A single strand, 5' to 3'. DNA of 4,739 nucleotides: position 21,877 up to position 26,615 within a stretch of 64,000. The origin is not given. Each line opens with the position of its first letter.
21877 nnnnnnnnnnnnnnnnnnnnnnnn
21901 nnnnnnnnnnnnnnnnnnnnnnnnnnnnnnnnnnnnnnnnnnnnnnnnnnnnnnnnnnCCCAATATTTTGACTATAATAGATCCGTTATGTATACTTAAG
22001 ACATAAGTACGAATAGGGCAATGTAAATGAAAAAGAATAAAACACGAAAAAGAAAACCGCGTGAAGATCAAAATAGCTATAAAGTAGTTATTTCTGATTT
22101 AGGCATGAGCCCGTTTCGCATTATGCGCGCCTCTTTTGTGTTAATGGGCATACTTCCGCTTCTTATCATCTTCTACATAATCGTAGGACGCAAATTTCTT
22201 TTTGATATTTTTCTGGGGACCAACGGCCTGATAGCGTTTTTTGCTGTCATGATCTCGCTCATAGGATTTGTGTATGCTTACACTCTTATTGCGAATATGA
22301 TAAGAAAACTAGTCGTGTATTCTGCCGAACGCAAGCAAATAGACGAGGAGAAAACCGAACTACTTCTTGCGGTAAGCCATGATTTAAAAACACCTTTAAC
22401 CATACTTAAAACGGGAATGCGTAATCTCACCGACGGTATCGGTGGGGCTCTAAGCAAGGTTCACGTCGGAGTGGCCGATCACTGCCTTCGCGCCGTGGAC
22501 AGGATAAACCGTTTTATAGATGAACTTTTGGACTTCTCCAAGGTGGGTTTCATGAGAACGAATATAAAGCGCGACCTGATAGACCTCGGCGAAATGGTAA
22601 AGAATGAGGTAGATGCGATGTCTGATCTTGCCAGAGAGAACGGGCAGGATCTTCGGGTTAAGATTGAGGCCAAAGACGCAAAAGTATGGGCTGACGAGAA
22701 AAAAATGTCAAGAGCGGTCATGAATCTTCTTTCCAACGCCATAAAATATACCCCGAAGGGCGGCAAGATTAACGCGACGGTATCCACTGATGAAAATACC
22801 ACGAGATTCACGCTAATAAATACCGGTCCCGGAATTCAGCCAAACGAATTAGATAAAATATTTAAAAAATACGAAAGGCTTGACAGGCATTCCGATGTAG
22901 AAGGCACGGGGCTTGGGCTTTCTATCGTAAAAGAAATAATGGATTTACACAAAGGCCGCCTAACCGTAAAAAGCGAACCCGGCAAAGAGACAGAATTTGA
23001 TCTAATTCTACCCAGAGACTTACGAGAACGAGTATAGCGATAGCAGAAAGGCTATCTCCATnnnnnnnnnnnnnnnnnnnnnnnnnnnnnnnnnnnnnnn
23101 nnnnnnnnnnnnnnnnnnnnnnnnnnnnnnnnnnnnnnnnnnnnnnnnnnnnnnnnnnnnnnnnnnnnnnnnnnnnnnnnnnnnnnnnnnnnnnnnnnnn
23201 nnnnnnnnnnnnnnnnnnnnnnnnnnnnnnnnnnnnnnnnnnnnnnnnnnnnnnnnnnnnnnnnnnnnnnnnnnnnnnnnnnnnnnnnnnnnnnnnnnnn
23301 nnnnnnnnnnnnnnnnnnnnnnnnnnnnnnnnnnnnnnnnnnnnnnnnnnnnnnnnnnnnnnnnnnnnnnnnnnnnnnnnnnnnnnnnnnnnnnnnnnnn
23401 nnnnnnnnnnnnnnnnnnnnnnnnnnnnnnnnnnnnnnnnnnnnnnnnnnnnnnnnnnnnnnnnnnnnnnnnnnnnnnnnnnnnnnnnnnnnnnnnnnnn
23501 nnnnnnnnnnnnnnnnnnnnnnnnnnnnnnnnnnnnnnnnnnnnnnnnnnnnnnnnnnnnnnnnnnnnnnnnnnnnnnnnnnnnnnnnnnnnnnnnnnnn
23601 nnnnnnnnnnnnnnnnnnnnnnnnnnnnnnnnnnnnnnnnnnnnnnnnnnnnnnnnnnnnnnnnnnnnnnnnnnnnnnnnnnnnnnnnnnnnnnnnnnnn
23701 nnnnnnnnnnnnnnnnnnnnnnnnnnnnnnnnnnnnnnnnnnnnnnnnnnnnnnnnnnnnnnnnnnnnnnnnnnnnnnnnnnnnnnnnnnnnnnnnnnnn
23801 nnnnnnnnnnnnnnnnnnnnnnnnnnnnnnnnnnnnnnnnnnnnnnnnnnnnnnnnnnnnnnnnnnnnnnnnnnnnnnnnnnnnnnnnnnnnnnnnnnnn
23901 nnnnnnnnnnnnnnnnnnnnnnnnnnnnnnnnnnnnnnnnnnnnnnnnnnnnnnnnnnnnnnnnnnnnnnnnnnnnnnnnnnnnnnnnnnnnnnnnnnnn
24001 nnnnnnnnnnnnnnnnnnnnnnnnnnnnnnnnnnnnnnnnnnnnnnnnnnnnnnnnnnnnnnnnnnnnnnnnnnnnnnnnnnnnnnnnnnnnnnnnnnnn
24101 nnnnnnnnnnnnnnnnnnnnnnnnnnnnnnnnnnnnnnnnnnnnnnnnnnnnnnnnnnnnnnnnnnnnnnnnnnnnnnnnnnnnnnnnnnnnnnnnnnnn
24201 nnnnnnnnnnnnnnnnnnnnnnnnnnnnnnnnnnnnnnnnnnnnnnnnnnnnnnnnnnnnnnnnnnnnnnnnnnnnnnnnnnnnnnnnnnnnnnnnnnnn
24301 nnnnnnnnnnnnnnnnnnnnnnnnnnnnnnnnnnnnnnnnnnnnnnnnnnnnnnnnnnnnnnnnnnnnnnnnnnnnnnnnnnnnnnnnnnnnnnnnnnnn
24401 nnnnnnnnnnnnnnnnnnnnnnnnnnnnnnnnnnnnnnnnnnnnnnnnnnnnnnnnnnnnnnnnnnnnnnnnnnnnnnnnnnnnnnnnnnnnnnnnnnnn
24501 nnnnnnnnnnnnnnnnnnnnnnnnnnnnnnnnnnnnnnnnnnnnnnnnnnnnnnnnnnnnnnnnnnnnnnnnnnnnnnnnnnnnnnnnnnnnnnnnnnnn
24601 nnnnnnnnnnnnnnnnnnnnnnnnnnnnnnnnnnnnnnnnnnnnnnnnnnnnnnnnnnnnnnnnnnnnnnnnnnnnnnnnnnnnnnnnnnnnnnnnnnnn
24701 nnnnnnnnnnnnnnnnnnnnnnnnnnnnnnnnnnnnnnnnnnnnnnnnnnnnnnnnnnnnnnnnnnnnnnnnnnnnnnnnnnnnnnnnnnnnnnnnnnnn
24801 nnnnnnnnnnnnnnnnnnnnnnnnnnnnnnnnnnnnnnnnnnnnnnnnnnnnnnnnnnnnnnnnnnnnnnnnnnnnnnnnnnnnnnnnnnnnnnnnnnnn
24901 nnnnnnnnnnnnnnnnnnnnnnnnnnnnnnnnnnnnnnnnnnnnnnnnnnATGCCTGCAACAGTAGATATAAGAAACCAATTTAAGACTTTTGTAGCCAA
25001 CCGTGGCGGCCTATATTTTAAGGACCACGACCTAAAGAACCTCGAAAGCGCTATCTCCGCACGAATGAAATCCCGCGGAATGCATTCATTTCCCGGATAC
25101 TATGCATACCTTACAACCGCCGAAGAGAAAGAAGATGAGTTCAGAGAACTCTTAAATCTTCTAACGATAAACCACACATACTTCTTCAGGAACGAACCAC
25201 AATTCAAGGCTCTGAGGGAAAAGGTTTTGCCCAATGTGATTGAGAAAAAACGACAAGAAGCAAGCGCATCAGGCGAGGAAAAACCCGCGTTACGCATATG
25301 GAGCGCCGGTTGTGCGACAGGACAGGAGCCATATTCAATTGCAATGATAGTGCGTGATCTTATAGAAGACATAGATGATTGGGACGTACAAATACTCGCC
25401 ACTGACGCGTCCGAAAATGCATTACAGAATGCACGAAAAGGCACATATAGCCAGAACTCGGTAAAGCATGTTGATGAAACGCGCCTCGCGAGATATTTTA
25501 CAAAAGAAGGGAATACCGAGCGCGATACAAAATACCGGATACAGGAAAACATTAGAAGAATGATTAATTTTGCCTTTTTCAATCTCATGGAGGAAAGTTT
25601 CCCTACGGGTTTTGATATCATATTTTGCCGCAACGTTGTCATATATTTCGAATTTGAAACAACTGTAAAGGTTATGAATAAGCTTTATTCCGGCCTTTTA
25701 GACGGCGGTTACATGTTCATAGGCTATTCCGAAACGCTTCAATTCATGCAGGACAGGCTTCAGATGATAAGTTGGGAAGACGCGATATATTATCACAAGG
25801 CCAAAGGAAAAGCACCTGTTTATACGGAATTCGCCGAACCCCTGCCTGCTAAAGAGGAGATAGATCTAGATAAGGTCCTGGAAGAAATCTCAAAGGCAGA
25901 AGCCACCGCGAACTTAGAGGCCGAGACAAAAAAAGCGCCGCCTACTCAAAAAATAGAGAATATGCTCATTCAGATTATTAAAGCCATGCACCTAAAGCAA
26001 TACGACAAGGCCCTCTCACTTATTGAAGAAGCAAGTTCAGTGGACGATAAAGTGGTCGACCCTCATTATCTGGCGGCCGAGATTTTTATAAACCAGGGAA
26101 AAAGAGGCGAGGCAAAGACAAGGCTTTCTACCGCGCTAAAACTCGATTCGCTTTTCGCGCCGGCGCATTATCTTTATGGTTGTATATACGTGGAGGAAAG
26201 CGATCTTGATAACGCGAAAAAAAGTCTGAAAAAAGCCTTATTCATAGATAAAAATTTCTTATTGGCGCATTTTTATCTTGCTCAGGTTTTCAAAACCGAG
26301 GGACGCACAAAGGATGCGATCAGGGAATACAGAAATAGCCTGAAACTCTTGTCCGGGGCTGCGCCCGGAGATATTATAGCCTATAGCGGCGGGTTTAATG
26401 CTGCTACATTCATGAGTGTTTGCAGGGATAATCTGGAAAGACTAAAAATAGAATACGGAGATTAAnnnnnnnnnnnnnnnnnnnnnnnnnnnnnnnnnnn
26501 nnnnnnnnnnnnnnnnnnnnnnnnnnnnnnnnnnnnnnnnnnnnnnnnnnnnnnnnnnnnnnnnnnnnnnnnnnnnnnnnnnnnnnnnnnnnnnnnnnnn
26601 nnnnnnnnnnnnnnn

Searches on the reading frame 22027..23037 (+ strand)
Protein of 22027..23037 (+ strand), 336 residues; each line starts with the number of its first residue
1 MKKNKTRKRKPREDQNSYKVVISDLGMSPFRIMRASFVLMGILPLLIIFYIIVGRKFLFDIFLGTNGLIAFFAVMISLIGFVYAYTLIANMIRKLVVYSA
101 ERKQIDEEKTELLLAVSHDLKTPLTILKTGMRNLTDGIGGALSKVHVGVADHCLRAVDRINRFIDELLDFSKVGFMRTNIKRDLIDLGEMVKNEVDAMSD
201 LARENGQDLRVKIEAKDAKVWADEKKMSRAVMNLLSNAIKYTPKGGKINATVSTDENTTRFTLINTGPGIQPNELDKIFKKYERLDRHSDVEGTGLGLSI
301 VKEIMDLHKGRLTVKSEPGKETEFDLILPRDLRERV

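Call 3: search_protein_families(library=pfam, proteins=[window:22027-23037:+], max_evalue=1)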
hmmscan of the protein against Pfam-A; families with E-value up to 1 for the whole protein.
window:22027-23037:+ (336 aa): 7 families
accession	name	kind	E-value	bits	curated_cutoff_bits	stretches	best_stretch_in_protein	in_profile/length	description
PF02518.31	HATPase_c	-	1.7e-28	99.7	26.4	1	223-330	2-109/111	Histidine kinase-, DNA gyrase B-, and HSP90-like ATPase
PF00512.31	HisKA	-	4.7e-09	36.6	26.9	1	109-173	2-63/66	His Kinase A (phospho-acceptor) domain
PF14501.12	HATPase_c_5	-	5.6e-05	23.4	22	1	227-317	6-91/102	GHKL domain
PF10090.15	HPTransfase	-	0.00015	21.9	22.9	1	208-274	14-79/123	Histidine phosphotransferase C-terminal domain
PF13581.12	HATPase_c_2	-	0.00022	21.7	27.4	1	226-308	31-112/127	Histidine kinase-like ATPase domain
PF13589.12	HATPase_c_3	-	0.0076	16.7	25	1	227-280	3-55/137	Histidine kinase-, DNA gyrase B-, and HSP90-like ATPase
PF23629.1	Death_MADD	-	0.019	15.5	27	1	94-149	13-68/76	MAP kinase-activating death domain protein death domain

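Call 4: search_protein_families(library=ncbifam, proteins=[window:22027-23037:+], max_evalue=1)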
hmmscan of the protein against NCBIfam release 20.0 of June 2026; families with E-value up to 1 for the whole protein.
window:22027-23037:+ (336 aa): 88 families (the best 25 are shown)
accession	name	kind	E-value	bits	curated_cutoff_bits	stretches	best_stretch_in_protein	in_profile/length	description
TIGR02966.1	phoR_proteo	equivalog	3.9e-45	154.3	334.2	1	102-327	107-332/333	phosphate regulon sensor histidine kinase PhoR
NF046044.1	PnpS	equivalog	2.2e-44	152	400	1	100-329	161-390/390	two-component system histidine kinase PnpS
NF033092.0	HK_WalK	equivalog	5e-44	150.9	725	1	100-329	363-593/594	cell wall metabolism sensor histidine kinase WalK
NF047874.1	MASE3_PAS_HK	subfamily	1.2e-37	130.1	560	1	101-331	390-626/655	MASE3 domain-containing sensor histidine kinase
NF006800.0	PRK09303.1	equivalog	3e-36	125.2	342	1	108-329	150-376/383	histidine kinase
NF040691.1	MtrAB_MtrB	equivalog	4.8e-36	124.8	450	1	116-334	278-496/507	MtrAB system histidine kinase MtrB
NF033091.0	HK_VanS_ACDEFG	equivalog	7.5e-36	123.7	400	1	40-329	4-293/293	vancomycin resistance histidine kinase VanS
NF045595.1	HK_scytonemin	equivalog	1.8e-35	122.5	865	1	102-330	408-635/637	scytonemin biosynthesis sensor histidine kinase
TIGR01386.1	cztS_silS_copS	subfamily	1.3e-34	120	292.55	1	151-329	281-457/457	heavy metal sensor histidine kinase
NF041735.1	hist_kin_RppB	equivalog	2.3e-34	118.9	400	1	116-329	223-438/438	two-component system sensor histidine kinase RppB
NF008312.0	PRK11100.1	equivalog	2.5e-34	118.9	356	1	114-331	261-475/477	two-component system sensor histidine kinase CreC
NF007793.0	PRK10490.1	equivalog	6.5e-34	117.1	1123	1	86-331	636-883/895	two-component system sensor histidine kinase KdpD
NF008235.0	PRK11006.1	equivalog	4.4e-33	114.8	390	1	100-332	195-425/431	phosphate regulon sensor histidine kinase PhoR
TIGR02956.1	TMAO_torS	equivalog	6.1e-33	114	676.5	1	104-329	459-681/967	TMAO reductase system sensor histidine kinase/response regulator TorS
NF033093.1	HK_VicK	exception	1e-32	113.4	680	1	100-331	200-436/448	cell wall metabolism sensor histidine kinase VicK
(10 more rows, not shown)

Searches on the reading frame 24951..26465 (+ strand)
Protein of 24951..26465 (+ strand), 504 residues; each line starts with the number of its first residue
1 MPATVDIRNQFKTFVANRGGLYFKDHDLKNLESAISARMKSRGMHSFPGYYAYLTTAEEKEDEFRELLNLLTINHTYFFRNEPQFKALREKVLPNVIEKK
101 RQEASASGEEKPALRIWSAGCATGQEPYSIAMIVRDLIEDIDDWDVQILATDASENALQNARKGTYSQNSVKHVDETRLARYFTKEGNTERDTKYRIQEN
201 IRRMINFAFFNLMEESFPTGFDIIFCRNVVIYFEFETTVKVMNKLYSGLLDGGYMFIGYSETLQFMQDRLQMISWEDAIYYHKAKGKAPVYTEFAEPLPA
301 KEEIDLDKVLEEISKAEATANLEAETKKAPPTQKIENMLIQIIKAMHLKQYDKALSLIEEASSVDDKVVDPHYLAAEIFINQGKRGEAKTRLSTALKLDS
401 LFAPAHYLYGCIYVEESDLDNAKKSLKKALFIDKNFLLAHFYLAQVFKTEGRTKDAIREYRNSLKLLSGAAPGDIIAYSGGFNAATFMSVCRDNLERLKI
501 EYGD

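Call 3: search_protein_families(library=pfam, proteins=[window:24951-26465:+], max_evalue=1)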
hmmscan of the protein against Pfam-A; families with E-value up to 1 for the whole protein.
window:24951-26465:+ (504 aa): 20 families
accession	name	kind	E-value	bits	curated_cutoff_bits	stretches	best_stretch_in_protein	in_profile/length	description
PF01739.24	CheR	-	1.3e-58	198.1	27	1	74-275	1-191/195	CheR methyltransferase, SAM binding domain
PF07719.23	TPR_2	-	1.3e-12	47.2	27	2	403-435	1-33/34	Tetratricopeptide repeat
PF14559.12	TPR_19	-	2.8e-09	37.6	25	2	347-399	3-55/68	Tetratricopeptide repeat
PF13181.12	TPR_8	-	6.6e-09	35.7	25.7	1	403-435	1-33/34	Tetratricopeptide repeat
PF13414.12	TPR_11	-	7.2e-08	32.4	26.8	2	412-449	3-40/42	TPR repeat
PF03705.20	CheR_N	-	2.7e-05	24.2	27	1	10-56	5-51/53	CheR methyltransferase, all-alpha domain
PF25063.1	ARM_TT21_C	-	3.3e-05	24.3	35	1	323-470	10-162/209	Tetratricopeptide repeat protein 21 C-terminal ARM domain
PF13432.12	TPR_16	-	9.4e-05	23.2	32.7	1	373-430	1-58/65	Tetratricopeptide repeat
PF13428.12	TPR_14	-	0.00017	22.4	23.5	0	439-466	3-30/44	Tetratricopeptide repeat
PF13424.12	TPR_12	-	0.00021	21.8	30.1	1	346-383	14-52/77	Tetratricopeptide repeat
PF00515.34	TPR_1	-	0.00022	21.4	27.8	1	404-436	2-34/34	Tetratricopeptide repeat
PF08242.18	Methyltransf_12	-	0.00073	20.7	30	1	141-254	18-97/98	Methyltransferase domain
PF13431.12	TPR_17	-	0.00073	20.1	24.4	0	394-423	4-33/34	Tetratricopeptide repeat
PF12569.14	NatA_aux_su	-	0.0038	16.7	33.3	1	309-400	162-257/515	N-terminal acetyltransferase A, auxiliary subunit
PF24575.1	TPR_Slam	-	0.008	17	35.2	0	434-465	44-75/104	Surface lipoprotein assembly modifier, N-terminal TPR repeats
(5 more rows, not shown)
